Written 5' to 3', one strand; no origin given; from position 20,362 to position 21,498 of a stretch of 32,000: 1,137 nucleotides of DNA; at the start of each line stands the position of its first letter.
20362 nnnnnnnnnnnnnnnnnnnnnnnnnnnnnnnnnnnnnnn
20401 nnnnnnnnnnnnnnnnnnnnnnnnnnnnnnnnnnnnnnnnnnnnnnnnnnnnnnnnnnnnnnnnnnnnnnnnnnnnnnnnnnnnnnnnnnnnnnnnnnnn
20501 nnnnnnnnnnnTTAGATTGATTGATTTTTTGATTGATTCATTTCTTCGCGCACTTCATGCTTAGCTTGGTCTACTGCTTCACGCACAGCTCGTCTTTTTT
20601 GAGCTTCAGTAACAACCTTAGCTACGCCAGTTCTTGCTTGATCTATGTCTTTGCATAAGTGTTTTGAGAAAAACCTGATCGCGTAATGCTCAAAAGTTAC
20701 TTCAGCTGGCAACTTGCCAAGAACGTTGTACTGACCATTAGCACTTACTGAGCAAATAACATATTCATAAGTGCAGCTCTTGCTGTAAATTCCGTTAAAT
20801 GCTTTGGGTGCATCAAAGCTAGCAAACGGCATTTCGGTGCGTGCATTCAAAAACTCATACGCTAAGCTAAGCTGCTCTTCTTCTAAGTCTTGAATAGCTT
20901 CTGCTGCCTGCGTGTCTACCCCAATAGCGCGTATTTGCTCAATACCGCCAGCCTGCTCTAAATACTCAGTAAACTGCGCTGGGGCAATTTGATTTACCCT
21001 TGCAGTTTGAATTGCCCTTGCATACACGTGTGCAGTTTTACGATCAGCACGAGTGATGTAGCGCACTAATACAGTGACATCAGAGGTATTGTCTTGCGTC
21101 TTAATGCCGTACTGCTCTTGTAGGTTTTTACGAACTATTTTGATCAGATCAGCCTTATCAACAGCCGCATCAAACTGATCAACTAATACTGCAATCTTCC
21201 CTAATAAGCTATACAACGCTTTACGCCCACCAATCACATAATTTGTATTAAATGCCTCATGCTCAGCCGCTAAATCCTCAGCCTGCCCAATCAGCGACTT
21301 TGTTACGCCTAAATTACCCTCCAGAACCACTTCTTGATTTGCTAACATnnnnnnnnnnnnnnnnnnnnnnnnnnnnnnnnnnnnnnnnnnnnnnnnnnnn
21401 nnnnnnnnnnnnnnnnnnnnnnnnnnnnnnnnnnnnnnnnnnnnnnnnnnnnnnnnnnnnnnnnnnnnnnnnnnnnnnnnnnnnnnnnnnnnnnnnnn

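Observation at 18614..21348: Uncharacterised four-gene operon: unknown protein, stand-alone AAA+ ATPase, two tandem-HTH paralogs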

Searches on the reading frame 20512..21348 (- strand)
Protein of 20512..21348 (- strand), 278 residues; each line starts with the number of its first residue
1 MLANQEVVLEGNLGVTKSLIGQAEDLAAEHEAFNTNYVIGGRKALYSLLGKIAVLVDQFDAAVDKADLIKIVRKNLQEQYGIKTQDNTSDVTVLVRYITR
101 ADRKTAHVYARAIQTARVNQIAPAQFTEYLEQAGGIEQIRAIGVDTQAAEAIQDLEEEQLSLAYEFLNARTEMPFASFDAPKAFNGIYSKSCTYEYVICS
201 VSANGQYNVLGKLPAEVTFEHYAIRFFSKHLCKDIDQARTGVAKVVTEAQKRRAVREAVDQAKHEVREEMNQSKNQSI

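Call 6: search_protein_families(library=pfam, proteins=[window:20512-21348:-], max_evalue=0.1)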
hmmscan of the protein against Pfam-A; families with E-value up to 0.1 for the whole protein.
window:20512-21348:- (278 aa): 0 families

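Call 7: search_protein_families(library=phrogs, proteins=[window:20512-21348:-], max_evalue=0.1)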
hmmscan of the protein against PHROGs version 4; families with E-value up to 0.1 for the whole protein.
window:20512-21348:- (278 aa): 1 family
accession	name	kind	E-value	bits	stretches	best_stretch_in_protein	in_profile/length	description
phrog_6120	-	unknown function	0.05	14.6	0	48-83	12-50/64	-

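Call 8: search_protein_families(library=padloc, proteins=[window:20512-21348:-], max_evalue=0.1)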
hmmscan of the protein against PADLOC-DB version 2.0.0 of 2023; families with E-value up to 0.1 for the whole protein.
window:20512-21348:- (278 aa): 1 family
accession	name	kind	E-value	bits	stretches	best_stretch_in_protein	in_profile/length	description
PDLC01363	Cas11a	-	0.0074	14.8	1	178-241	28-86/96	CAS-I-A; effector_SS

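Call 9: search_protein_families(library=ncbifam, proteins=[window:20512-21348:-], max_evalue=0.1)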
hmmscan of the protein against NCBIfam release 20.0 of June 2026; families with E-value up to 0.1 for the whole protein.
window:20512-21348:- (278 aa): 0 families

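Call 13: search_dna_similar(query=window:20512-21348:-, collection=phages, mode=protein, max_evalue=0.01, max_rows=30)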
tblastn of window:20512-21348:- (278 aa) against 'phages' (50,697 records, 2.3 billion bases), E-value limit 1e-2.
No match.

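Call 17: find_encoding_contigs(protein=window:20512-21348:-, flank=10000, max_places=10)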
Protein window:20512-21348:- (278 aa): no gene with exactly this product is on record in the collection.

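Call 18: find_homologous_proteins(query=window:20512-21348:-, max_evalue=0.001)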
Query window:20512-21348:- (278 aa): 223 proteins with E <= 0.001 among 1029 candidates; the best 120 are listed.
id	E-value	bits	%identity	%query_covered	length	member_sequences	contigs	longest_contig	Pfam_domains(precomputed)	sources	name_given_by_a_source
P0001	4.9e-171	584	98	100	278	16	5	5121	-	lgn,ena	-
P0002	2.9e-136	471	79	98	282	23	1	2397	-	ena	-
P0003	2.0e-135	468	80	96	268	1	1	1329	-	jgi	-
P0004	7.1e-125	433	73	99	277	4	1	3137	-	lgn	-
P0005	2.1e-105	370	66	92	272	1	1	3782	-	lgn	-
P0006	8.2e-105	368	66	92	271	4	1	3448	-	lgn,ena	-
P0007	5.6e-104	365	66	94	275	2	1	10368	-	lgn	-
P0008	5.7e-101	355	62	95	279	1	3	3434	-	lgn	-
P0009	7.0e-101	355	63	95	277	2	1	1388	-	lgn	-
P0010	7.6e-99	348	62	94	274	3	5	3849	-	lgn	-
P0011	3.7e-90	320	57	94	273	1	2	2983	-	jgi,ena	jgi:hypothetical protein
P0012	9.6e-90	318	58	90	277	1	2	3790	-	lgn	-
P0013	1.7e-88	314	58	91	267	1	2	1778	-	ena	-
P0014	1.2e-86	308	57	90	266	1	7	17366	-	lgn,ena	-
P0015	6.1e-86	306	57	87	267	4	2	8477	-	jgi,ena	jgi:hypothetical protein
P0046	2.6e-72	261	51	92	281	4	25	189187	-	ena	-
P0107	4.4e-57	211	53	71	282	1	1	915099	-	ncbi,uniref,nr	ncbi:hypothetical protein [Polynucleobacter sp. CS-Odin-A6]|uniref:hypothetical protein n=1 Tax=Poly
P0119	7.9e-56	207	45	87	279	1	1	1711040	-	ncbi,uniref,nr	ncbi:hypothetical protein ICU98_06840 [Polynucleobacter sp. MWH-P3-07-1]|uniref:hypothetical protein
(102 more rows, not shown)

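Call 19: find_encoding_contigs(protein=P0046, flank=10000, max_places=3)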
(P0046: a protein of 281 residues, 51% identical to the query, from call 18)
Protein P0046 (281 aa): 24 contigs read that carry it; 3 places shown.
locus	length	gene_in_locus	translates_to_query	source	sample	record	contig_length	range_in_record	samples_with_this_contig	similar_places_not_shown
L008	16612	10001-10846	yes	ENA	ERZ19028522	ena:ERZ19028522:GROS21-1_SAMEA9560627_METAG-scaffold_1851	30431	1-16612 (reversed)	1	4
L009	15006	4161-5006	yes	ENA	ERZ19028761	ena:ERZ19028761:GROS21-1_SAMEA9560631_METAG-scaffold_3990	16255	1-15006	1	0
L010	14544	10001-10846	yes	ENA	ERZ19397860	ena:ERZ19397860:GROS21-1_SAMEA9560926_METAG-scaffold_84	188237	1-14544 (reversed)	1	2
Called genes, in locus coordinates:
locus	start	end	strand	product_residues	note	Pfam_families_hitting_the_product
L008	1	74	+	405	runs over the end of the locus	PF02515:CoA_transf_3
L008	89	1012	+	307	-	PF03328:HpcH_HpaI, PF22484:DUF6986, PF15617:C-C_Bond_Lyase (weak)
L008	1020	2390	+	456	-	PF13941:MutL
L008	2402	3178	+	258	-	PF09339:HTH_IclR, PF01614:IclR_C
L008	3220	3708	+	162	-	PF19315:MC_hydratase, PF01575:MaoC_dehydratas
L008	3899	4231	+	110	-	PF01527:HTH_Tnp_1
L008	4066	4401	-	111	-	-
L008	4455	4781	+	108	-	-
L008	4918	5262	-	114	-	-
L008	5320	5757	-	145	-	PF20346:DUF6641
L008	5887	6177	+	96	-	-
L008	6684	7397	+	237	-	-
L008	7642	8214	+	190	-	PF00589:Phage_integrase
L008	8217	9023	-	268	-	-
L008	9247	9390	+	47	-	-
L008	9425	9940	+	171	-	-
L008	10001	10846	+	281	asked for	-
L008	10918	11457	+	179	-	-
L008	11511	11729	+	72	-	-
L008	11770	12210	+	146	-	-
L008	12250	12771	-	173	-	-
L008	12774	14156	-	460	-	PF14659:Phage_int_SAM_3 (weak)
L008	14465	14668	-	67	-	-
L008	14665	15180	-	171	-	PF13671:AAA_33, PF06414:Zeta_toxin (weak)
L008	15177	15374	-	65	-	PF18495:VbhA (weak)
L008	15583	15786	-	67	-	-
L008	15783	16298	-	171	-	PF13671:AAA_33, PF06414:Zeta_toxin (weak)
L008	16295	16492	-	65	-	PF18495:VbhA (weak)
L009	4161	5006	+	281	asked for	-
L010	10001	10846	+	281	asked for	-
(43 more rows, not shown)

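Call 20: find_encoding_contigs(protein=P0107, flank=10000, max_places=2)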
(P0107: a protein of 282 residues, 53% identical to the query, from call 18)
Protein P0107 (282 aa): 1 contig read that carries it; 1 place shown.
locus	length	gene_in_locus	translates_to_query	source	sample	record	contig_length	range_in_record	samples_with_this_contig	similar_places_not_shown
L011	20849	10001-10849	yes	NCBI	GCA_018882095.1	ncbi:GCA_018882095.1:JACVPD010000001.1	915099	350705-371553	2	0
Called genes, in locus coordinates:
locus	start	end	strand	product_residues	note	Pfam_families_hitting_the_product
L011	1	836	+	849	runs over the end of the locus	PF03979:Sigma70_r1_1, PF00140:Sigma70_r1_2, PF04546:Sigma70_ner, PF04542:Sigma70_r2, PF04539:Sigma70_r3, PF04545:Sigma70_r4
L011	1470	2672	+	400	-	-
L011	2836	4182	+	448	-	-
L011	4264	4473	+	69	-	PF11903:ParD_like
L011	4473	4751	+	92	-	PF15781:ParE-like_toxin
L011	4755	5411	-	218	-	PF00929:RNase_T (faint), PF12843:QSregVF_b (weak)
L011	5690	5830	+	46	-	-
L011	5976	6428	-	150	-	PF20346:DUF6641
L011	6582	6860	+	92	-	-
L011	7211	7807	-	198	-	-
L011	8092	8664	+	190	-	PF00589:Phage_integrase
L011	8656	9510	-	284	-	-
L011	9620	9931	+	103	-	-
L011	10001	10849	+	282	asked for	-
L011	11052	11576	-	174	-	PF04982:TM_HPP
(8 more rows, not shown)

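Call 21: find_encoding_contigs(protein=P0119, flank=10000, max_places=2)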
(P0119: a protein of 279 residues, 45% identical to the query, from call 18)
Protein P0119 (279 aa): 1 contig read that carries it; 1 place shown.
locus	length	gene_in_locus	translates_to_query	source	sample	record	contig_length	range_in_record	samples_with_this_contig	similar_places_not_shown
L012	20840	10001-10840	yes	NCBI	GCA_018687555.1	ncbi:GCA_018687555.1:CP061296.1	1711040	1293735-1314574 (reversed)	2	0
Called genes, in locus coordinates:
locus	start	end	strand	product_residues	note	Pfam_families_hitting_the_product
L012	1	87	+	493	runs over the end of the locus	PF15611:EH_Signature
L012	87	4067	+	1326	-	PF04851:ResIII (faint), PF00176:SNF2-rel_dom, PF00271:Helicase_C, PF04471:Mrr_cat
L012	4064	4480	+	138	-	-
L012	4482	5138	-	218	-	PF00929:RNase_T (faint), PF12843:QSregVF_b (weak)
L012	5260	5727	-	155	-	-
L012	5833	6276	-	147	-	PF20346:DUF6641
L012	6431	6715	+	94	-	-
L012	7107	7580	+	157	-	-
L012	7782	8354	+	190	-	PF00589:Phage_integrase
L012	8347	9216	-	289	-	-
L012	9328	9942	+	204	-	-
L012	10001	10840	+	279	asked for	-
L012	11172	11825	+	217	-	PF12973:Cupin_7, PF07883:Cupin_2 (faint), PF12973:Cupin_7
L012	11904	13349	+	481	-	PF00324:AA_permease, PF13520:AA_permease_2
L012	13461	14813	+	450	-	PF01654:Cyt_bd_oxida_I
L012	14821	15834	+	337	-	PF02322:Cyt_bd_oxida_II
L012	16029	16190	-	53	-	-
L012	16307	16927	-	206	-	-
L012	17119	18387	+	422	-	PF00083:Sugar_tr, PF07690:MFS_1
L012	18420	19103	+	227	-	PF00702:Hydrolase, PF13419:HAD_2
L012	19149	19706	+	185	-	PF16036:Chalcone_3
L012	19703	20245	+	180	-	PF12915:DUF3833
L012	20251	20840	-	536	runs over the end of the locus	PF01645:Glu_synthase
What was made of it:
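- P278 stands alone in L008-L012 (calls 19-21).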

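Call 29: search_solved_structures(query=A1, max_evalue=10, show_alignments=2)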
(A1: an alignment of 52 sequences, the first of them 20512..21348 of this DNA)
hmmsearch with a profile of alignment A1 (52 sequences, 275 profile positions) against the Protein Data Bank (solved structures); distinct sequences matched with E-value up to 10: 1.
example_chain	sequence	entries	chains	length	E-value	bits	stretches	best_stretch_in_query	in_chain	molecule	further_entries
8fmw_Aa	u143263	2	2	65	0.28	13.8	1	155-203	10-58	50S ribosomal protein L29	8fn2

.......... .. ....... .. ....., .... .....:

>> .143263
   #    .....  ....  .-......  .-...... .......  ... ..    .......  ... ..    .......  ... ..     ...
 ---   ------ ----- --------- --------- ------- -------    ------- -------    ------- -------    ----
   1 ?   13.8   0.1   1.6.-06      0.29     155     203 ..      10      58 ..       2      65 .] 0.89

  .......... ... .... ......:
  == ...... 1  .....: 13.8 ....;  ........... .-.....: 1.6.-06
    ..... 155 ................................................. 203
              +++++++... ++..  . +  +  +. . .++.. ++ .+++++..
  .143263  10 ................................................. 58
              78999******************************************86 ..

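Call 42: predict_structure(alignment_id=A1)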
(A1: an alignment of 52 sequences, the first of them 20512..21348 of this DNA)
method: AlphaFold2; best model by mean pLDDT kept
length: 278 residues; sequences in the alignment: 52
mean_pLDDT: 89.7   pTM: 0.53
mean pLDDT of the five models: 89.7, 88.8, 88.1, 87.5, 86.3
residues with pLDDT >= 90: 218; 70-90: 32; 50-70: 13; < 50: 15
segments of 3 or more residues with pLDDT < 50: 1-15
pLDDT, mean of each block of 10 residues (from residue 1): 44 67 95 80 92 97 96 97 96 97 94 93 93 84 62 92 97 94 91 94 96 92 95 97 98 96 94 86
secondary structure, 60 per line:
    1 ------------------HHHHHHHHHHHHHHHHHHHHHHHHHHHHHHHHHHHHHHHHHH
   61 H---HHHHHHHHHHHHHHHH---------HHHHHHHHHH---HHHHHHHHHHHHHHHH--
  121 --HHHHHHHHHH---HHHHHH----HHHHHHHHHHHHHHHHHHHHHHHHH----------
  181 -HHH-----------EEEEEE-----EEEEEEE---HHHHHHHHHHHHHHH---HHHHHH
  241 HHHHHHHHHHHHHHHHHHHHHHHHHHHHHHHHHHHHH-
elements in order: H19-61 H65-80 H90-99 H103-118 H123-132 H136-141 H146-170 E196-201 E207-213 H217-231 H235-277
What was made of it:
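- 20512..21348 (-): P278, an orphan helical protein that belongs to the element backbone. The AF2 model has pLDDT 89.7 and is all-helical with long N- and C-terminal helices and one beta hairpin (call 42).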

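Call 47: fold_search(model_id=the predicted structure, library=pdb)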
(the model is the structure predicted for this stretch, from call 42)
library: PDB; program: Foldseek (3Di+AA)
matches with E <= 10: 67; with E <= 0.001: 0
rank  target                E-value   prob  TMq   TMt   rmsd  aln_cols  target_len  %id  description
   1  4wpc_A                1.5e+00  0.06  0.12  0.12  27.4       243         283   10  Crystal structure of Rgd1p F-BAR domain in complex with inositol phosphate (released 2014-12-24)
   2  9b6i_A                1.9e+00  0.07  0.20  0.10  20.1       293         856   10  Cryo-EM structure of the avian great tit TRPM8 channel in complex with the antagonist TC-I 2014 (released 2024-08-21)
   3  5vhs_X                2.1e+00  0.04  0.15  0.15  23.4       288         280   12  Conformational Landscape of the p28-Bound Human Proteasome Regulatory Particle (released 2017-08-23)
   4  7pua_Fh               2.2e+00  0.05  0.14  0.16  23.2       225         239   10  Middle assembly intermediate of the Trypanosoma brucei mitoribosomal small subunit (released 2022-03-02)
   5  6vj2_C                2.2e+00  0.02  0.11  0.11  20.9       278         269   13  3.10 Angstrom Resolution Crystal Structure of Foldase Protein (PrsA) from Lactococcus lactis (released 2020-02-05)
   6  5c1f_A                2.4e+00  0.04  0.12  0.11  28.9       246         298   10  Structure of the Imp2 F-BAR domain (released 2016-01-27)
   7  7fik_E                2.8e+00  0.05  0.17  0.06  16.6       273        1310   12  The cryo-EM structure of the CR subunit from X. laevis NPC (released 2022-11-09)
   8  7e87_A                2.8e+00  0.04  0.14  0.12  25.4       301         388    8  CryoEM structure of the human Kv4.2-DPP6S complex, transmembrane and intracellular region (released 2021-10-13)
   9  2cai_A                3.0e+00  0.07  0.14  0.17  13.5       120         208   19  Structure of Glutathione-S-Transferase mutant, R21L, from Schistosoma Haematobium (released 2006-06-21)
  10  7np7_D1               3.0e+00  0.02  0.13  0.09  20.6       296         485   10  Structure of an intact ESX-5 inner membrane complex, Composite C1 model (released 2021-06-02)
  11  6rd4_Z                3.7e+00  0.02  0.11  0.08  21.2       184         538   14  CryoEM structure of Polytomella F-ATP synthase, Full dimer, composite map (released 2019-07-03)
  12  7cg0_i                3.9e+00  0.06  0.10  0.18  13.6       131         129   12  Cryo-EM structure of the flagellar proximal rod with FliF peptides from Salmonella (released 2021-04-28)
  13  3t0y_C                3.9e+00  0.04  0.09  0.16  12.0        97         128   12  Structure of the PhyR anti-anti-sigma domain bound to the anti-sigma factor, NepR (released 2012-05-02)
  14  6pw5_A                4.3e+00  0.04  0.19  0.10  18.7       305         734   12  Cryo-EM Structure of Thermo-Sensitive TRP Channel TRP1 from the Alga Chlamydomonas reinhardtii in Nanodiscs (released 2019-09-25)
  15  9hfl_A                4.3e+00  0.03  0.11  0.04  20.4       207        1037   12  Cryo-EM structure of the human snRNA export complex comprising CBC-PHAX-CRM1-RanGTP and capped-RNA (released 2025-07-16)
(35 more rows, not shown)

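Call 53: fold_search(model_id=the predicted structure, library=viral)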
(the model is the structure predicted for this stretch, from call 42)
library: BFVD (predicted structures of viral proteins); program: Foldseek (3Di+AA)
matches with E <= 10: 240; with E <= 0.001: 0
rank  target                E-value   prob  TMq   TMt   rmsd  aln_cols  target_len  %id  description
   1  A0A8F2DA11            8.2e-02  0.35  0.13  0.18  21.0       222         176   10  Helix-turn-helix DNA-binding domain protein [Gordonia phage VanLee]
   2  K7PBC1                1.1e-01  0.18  0.13  0.12  29.5       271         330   15  Protein ORF8 [Cyprinid herpesvirus 1]
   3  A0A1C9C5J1            2.1e-01  0.25  0.13  0.20  25.4       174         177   17  Uncharacterized protein [Heterosigma akashiwo virus 01]
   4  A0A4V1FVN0            2.1e-01  0.15  0.15  0.11  23.1       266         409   14  (no name in the UniProt tables at hand)
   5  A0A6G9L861            6.0e-01  0.09  0.14  0.16  29.2       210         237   13  Uncharacterized protein [Bacillus phage vB_BcM_Sam46]
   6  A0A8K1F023            6.0e-01  0.08  0.12  0.10  18.6       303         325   10  (no name in the UniProt tables at hand)
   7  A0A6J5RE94            7.9e-01  0.08  0.16  0.15  16.9       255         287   11  Transposase IS116/IS110/IS902 family protein [uncultured Caudovirales phage]
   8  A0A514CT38            8.3e-01  0.04  0.11  0.07  26.0       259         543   12  Uncharacterized protein [Achromobacter phage Motura]
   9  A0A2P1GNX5            1.2e+00  0.11  0.10  0.05  21.8       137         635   17  Glycoprotein [Wenling frogfish arenavirus 2]
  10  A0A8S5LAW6            1.2e+00  0.07  0.11  0.17  32.6       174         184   16  Uncharacterized protein [Podoviridae sp. ctBev14]
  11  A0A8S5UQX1            1.3e+00  0.06  0.12  0.04  37.5       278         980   13  Secretion activator protein, putative, Secretion activator, Porphyromonas gingivalis.3A [Podoviridae sp. ctQyH19]
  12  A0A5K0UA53            1.4e+00  0.03  0.10  0.05  23.0       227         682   11  GATA zinc finger domain-containing protein 4-like [Yasminevirus sp. GU-2018]
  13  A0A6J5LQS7            1.6e+00  0.15  0.13  0.15  20.0       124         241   12  Uncharacterized protein [uncultured Caudovirales phage]
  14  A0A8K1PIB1            1.6e+00  0.07  0.15  0.15  27.3       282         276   11  (no name in the UniProt tables at hand)
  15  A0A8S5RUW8            1.6e+00  0.04  0.12  0.10  31.9       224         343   16  N-acetylmuramoyl-L-alanine amidase [Siphoviridae sp. ctHip2]
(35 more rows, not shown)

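Call 66: find_related_loci(query=A1, collection=viral_contigs, flank=10000)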
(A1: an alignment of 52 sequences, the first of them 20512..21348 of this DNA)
Query A1 (278 aa) in viral_contigs; peptide patterns used: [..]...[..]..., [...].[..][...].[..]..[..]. (x = any residue, [..] = any of these).
8 stretches matched a pattern, but none encodes a relative of the query by tblastn (E <= 1e-3).

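Call 76: find_related_loci(query=A1, collection=metagenome_contigs, flank=8000)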
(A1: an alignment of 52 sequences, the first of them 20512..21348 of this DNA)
Query A1 (278 aa) in metagenome_contigs; peptide patterns used: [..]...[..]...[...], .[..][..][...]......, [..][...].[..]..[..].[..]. (x = any residue, [..] = any of these).
186 stretches matched a pattern; 123 encode a relative of the query (tblastn E <= 1e-3); the best 80 are kept; 80 distinct loci.
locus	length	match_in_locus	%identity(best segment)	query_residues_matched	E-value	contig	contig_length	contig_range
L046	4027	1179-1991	85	4-273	1e-159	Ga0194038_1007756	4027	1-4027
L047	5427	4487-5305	81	4-275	6e-151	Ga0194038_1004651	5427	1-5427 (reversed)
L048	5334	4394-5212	80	4-275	1e-149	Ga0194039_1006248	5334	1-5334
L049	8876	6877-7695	80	4-275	6e-148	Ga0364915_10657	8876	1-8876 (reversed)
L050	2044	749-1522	50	13-270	1e-95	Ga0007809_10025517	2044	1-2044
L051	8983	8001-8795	54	11-274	2e-87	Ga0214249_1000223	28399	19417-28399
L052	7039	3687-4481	54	11-274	1e-87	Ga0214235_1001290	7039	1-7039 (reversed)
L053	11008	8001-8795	54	11-274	2e-87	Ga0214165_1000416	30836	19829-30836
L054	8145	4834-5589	56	2-254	2e-86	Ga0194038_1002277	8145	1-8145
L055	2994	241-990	57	4-254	5e-85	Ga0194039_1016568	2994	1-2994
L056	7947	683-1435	57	4-254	7e-84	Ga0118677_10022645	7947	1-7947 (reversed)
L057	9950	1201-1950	56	4-254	5e-83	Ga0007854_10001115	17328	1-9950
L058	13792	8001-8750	56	4-254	5e-83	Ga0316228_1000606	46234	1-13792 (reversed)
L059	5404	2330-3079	56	4-254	5e-83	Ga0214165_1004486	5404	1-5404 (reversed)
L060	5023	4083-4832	56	4-254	5e-83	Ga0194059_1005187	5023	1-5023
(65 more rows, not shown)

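Call 82: search_protein_families(library=pfam, alignment_id=A1, max_evalue=1)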
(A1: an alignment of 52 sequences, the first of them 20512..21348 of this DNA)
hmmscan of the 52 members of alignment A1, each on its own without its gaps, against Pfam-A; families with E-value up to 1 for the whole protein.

A. member 1, window:20512-21348:- (278 aa): 1 family
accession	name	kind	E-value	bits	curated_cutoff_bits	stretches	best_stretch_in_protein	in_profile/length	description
PF04558.20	tRNA_synt_1c_R1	-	0.16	12.4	28.6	1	223-271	88-140/162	Glutaminyl-tRNA synthetase, non-specific RNA binding region part 1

B. families by the number of members that match (of 52 scanned): 42 families (the first 25 are shown)
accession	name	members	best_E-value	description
PF10796.14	Anti-adapt_IraP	4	0.0094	Sigma-S stabilisation anti-adaptor protein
PF23583.2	EF_HAND_2_PLCG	2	0.0073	PLCG EF-hand motif 2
PF14703.12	PHM7_cyt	2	0.015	Cytosolic domain of 10TM putative phosphate transporter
PF24079.1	UBR4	2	0.032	E3 ubiquitin-protein ligase UBR4-like domain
PF00195.25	Chal_sti_synt_N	2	0.038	Chalcone and stilbene synthases, N-terminal domain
PF11373.13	DUF3175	2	0.042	Protein of unknown function (DUF3175)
PF22327.2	Nudt16-like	2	0.062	U8 snoRNA-decapping enzyme-like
PF14127.11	DUF4294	2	0.075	Domain of unknown function (DUF4294)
PF11304.13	DUF3106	2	0.13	Protein of unknown function (DUF3106)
PF13562.11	NTP_transf_4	1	0.014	Sugar nucleotidyl transferase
PF00348.22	polyprenyl_synt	1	0.021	Polyprenyl synthetase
PF08623.16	TIP120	1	0.028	TATA-binding protein interacting (TIP20)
PF11918.13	Peptidase_S41_N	1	0.029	N-terminal domain of Peptidase_S41 in eukaryotic IRBP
PF08951.15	EntA_Immun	1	0.031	Enterocin A Immunity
PF09385.16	HisK_N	1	0.046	Histidine kinase N terminal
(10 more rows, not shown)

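Call 95: search_protein_families(library=pfam, proteins=[L008:12774-14156:-, L008:10918-11457:+, L008:11770-12210:+, L008:12250-12771:-], max_evalue=0.001)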
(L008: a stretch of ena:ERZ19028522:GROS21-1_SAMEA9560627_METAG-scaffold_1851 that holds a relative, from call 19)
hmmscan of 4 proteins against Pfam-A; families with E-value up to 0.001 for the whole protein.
L008:12774-14156:- (460 aa): 3 families
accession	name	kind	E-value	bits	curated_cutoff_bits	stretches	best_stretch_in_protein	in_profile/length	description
PF13102.12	Phage_int_SAM_5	-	8e-07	29.8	22.3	1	89-174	6-92/98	Phage integrase SAM-like domain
PF14659.12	Phage_int_SAM_3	-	1.1e-06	29.2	22.6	1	91-133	11-53/58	Phage integrase, N-terminal SAM-like domain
PF22022.2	Phage_int_M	-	0.0001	22.9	27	1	85-173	4-88/96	Phage integrase central domain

L008:10918-11457:+ (179 aa): 2 families
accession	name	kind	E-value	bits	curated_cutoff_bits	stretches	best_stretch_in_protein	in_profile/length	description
PF00583.31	Acetyltransf_1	-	4.1e-05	24.3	20.7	1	55-111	26-76/116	Acetyltransferase (GNAT) family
PF13508.13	Acetyltransf_7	-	0.00016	22.4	27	1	61-128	2-65/84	Acetyltransferase (GNAT) domain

L008:11770-12210:+ (146 aa): 0 families

L008:12250-12771:- (173 aa): 0 families
